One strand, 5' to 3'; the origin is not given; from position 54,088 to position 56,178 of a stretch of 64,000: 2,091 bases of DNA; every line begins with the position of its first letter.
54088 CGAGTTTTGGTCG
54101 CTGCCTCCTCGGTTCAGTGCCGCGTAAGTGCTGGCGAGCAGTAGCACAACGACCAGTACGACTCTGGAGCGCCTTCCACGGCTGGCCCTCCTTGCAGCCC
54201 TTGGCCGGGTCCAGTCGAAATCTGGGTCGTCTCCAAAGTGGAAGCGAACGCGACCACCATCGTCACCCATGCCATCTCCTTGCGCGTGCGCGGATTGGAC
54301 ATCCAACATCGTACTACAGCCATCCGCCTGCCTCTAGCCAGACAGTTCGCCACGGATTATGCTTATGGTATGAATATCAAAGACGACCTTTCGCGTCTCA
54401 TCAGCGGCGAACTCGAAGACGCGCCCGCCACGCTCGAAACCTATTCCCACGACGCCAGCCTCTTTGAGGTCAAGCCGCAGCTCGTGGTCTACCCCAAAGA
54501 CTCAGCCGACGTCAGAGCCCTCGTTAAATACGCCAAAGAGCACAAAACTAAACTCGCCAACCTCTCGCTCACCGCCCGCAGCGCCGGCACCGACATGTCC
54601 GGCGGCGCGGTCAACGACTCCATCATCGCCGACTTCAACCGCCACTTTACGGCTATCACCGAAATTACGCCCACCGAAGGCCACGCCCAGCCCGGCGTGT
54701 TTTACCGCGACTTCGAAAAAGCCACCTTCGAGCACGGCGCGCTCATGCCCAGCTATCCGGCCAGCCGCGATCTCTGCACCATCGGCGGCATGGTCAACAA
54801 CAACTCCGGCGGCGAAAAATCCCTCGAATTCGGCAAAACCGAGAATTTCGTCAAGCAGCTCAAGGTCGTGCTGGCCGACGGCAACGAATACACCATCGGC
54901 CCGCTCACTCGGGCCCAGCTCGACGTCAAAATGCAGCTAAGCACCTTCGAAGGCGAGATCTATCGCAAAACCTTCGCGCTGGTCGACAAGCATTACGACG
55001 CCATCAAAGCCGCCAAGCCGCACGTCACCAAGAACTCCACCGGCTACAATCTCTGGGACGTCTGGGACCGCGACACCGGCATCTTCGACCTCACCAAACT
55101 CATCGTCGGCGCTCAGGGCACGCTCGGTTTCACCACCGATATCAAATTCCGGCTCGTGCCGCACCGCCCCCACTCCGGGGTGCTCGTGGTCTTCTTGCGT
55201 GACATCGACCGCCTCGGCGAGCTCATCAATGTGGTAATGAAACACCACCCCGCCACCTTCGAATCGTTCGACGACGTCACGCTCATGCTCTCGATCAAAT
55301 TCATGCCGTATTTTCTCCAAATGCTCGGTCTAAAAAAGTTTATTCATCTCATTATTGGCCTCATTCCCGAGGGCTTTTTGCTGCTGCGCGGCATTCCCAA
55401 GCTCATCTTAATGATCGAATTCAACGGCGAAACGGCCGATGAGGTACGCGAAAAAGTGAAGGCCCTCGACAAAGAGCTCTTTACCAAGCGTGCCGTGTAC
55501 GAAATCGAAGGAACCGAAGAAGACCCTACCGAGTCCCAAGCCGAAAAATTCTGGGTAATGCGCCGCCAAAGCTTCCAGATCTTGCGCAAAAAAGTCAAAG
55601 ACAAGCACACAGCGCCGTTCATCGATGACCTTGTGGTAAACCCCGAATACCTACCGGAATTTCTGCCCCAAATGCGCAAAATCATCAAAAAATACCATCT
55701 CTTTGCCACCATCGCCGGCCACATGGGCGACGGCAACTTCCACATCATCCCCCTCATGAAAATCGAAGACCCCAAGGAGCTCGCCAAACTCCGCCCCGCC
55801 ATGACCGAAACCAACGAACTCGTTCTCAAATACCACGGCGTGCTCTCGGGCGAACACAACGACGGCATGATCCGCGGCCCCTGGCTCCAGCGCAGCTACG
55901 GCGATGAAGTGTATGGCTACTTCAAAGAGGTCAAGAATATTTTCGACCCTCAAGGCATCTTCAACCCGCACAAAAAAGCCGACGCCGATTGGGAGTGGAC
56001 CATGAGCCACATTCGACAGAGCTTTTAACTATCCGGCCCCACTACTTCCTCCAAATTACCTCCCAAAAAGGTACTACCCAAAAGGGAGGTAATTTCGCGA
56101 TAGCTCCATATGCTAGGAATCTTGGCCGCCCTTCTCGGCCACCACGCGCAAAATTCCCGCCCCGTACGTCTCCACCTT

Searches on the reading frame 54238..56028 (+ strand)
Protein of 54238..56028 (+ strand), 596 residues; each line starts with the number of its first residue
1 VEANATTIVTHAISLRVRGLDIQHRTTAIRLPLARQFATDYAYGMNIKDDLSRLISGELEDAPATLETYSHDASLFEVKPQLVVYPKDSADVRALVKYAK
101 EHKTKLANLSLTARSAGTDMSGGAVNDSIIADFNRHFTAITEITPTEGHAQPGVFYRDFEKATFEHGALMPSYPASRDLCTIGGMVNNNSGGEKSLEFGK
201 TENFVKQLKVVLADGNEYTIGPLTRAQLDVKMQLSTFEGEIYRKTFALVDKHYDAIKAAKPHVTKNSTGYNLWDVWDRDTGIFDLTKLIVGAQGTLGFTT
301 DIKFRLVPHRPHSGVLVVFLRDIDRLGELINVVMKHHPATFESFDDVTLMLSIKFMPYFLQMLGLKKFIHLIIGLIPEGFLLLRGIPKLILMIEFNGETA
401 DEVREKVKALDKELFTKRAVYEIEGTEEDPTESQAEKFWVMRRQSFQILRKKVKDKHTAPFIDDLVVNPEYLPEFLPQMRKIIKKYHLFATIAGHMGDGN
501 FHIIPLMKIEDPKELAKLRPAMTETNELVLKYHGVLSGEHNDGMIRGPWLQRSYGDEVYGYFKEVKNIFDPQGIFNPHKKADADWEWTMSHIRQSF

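Call 41: search_protein_families(library=pfam, proteins=[window:54238-56028:+], max_evalue=0.0001)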
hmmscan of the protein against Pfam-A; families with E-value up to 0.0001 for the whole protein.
window:54238-56028:+ (596 aa): 2 families
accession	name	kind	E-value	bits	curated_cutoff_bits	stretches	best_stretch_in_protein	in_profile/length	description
PF02913.24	FAD-oxidase_C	-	2.6e-43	148.9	21.2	1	313-579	5-247/248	FAD linked oxidases, C-terminal domain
PF01565.28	FAD_binding_4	-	3.4e-27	95.3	26.4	1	80-219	1-137/139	FAD binding domain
